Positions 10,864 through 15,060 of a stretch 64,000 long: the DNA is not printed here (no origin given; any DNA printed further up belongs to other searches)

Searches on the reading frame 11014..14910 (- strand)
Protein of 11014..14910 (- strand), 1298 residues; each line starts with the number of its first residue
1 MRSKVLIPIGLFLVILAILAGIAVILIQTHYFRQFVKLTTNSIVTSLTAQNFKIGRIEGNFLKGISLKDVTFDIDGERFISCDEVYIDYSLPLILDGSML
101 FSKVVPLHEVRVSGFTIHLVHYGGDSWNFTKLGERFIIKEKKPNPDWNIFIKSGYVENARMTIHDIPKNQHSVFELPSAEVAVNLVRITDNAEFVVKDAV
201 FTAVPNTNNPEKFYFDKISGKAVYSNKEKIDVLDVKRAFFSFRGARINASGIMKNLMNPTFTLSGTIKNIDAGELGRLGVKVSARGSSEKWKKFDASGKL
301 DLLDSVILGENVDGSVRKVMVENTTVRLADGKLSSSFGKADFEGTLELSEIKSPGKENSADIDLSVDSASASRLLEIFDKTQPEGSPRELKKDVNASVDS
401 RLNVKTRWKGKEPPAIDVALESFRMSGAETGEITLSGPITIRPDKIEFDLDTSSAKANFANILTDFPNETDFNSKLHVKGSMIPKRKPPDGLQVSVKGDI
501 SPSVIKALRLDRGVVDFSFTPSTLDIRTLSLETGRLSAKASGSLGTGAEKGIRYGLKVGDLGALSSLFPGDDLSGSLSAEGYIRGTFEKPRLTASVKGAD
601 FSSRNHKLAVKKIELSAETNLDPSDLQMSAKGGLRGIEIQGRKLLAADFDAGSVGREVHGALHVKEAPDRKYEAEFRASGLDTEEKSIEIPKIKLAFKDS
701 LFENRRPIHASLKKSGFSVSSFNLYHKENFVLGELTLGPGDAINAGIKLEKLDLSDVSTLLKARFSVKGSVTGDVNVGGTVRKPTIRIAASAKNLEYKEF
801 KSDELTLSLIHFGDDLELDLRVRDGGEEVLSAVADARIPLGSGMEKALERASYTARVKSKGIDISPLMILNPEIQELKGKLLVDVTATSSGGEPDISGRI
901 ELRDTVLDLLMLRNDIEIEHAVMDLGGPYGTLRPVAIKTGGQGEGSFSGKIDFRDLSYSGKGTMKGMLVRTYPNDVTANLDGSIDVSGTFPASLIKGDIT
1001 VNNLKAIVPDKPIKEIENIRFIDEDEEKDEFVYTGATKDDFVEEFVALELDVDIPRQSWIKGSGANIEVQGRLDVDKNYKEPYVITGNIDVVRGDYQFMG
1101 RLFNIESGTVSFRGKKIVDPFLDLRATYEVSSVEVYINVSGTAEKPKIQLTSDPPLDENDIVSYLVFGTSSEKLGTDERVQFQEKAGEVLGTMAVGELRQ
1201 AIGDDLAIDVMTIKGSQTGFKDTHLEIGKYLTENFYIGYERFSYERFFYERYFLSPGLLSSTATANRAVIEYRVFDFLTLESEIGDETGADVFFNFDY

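Call 52: search_protein_families(library=pfam, proteins=[window:11014-14910:-], max_evalue=0.00001)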
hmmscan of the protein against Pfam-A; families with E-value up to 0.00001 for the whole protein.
window:11014-14910:- (1298 aa): 1 family
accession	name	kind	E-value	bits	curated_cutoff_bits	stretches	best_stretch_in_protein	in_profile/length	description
PF04357.19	TamB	-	2.2e-58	198.8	22.4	1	938-1298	6-381/381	TamB, inner membrane protein subunit of TAM complex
